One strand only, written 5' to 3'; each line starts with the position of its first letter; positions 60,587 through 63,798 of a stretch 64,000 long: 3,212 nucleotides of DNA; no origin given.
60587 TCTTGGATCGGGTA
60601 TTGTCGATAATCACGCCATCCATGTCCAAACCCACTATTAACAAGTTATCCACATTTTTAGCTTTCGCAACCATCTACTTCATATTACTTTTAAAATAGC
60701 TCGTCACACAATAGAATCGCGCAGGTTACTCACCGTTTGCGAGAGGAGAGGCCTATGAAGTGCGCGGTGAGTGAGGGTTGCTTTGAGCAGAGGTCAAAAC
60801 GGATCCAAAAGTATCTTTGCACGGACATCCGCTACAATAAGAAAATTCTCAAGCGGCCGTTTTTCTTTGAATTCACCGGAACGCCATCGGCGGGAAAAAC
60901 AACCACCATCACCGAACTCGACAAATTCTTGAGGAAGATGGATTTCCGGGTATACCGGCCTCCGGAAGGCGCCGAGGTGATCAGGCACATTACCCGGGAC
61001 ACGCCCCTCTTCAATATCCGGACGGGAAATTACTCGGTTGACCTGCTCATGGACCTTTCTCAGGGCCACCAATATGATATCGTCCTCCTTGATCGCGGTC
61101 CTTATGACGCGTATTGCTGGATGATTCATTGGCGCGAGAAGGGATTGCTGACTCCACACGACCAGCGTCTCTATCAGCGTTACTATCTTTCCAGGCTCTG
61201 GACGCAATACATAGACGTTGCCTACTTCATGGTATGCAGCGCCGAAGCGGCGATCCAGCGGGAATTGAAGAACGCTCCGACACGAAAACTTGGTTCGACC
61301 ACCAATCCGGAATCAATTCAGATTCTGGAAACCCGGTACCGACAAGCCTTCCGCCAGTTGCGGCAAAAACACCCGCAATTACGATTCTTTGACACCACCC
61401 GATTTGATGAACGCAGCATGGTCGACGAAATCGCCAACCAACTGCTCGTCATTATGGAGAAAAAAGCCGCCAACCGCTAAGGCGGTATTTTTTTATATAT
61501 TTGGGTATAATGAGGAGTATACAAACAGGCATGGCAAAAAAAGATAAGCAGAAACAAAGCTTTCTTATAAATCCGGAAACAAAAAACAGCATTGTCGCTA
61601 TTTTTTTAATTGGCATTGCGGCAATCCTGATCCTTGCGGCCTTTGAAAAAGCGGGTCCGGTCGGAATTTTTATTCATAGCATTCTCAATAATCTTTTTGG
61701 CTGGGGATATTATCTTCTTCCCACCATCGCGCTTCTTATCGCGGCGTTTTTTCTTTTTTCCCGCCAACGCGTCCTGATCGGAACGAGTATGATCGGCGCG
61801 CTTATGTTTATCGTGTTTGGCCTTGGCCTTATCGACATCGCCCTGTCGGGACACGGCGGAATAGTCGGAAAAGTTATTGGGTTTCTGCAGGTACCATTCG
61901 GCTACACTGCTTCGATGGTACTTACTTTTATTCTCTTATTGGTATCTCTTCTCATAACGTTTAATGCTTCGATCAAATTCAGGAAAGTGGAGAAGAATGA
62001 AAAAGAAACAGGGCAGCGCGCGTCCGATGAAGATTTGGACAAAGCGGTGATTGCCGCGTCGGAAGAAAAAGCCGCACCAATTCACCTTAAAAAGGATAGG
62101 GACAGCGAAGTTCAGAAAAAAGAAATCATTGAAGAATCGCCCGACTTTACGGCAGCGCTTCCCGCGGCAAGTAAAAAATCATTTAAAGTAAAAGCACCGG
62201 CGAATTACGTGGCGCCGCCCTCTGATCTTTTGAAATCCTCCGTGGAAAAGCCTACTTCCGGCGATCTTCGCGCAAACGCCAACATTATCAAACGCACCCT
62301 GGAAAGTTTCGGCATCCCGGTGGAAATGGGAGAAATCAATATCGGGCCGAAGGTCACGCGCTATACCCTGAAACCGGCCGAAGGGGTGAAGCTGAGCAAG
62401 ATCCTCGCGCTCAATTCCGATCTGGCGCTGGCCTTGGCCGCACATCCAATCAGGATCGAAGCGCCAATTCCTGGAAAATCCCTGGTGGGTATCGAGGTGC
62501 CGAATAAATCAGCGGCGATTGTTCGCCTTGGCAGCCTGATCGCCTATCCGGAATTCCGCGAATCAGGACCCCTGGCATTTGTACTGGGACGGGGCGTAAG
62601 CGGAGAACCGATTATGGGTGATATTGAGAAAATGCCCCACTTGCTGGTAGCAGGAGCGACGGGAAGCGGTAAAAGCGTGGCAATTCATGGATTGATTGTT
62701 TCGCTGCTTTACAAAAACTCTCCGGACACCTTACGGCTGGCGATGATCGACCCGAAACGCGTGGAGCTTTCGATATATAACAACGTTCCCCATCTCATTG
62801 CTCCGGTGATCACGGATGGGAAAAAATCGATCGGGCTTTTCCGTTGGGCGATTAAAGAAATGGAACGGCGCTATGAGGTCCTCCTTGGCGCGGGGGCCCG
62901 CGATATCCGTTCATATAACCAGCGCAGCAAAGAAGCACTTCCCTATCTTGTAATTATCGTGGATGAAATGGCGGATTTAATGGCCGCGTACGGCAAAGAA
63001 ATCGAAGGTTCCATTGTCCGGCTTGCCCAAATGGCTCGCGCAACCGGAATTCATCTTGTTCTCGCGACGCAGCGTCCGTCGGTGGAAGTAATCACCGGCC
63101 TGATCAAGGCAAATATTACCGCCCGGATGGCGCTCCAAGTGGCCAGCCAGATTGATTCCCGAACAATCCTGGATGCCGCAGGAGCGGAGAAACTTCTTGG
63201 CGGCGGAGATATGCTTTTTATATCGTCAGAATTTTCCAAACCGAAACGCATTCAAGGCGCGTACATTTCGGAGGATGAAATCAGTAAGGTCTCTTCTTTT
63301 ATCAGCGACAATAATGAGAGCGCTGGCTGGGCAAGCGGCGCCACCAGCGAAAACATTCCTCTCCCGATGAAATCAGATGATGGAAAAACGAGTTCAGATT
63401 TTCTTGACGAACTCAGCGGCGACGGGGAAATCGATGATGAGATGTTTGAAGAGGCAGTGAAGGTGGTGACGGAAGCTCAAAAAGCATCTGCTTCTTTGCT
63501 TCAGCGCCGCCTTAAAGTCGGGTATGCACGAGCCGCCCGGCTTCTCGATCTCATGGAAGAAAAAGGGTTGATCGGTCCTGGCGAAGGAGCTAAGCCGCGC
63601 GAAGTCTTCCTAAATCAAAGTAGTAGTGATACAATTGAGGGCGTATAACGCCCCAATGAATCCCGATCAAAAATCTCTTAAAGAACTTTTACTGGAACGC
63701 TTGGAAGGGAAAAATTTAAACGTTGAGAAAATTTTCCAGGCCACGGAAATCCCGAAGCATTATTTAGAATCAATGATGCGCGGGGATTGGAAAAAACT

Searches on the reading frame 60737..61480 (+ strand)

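Call 54: search_protein_families(library=pfam, proteins=[window:60737-61480:+], max_evalue=0.001)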
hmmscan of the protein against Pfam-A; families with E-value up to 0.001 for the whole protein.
window:60737-61480:+ (247 aa): 1 family
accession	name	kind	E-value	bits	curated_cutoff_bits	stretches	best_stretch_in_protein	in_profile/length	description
PF13521.12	AAA_28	-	9.8e-06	26.3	27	1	46-135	4-96/164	AAA domain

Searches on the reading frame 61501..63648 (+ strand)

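Call 54: search_protein_families(library=pfam, proteins=[window:61501-63648:+], max_evalue=0.001)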
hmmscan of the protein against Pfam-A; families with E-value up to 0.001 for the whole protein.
window:61501-63648:+ (715 aa): 4 families
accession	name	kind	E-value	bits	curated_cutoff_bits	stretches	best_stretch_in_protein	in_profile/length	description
PF01580.24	FtsK_SpoIIIE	-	1.2e-56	192.1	24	1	354-528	14-221/221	FtsK/SpoIIIE family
PF17854.6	FtsK_alpha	-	2.5e-28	98.7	22.9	1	239-335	2-101/101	FtsK alpha domain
PF09397.16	FtsK_gamma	-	1.1e-26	92.7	30.6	1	645-704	3-62/63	Ftsk gamma domain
PF20703.3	nSTAND1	-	0.00069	19.8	27.1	0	362-523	17-159/379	Novel STAND NTPase 1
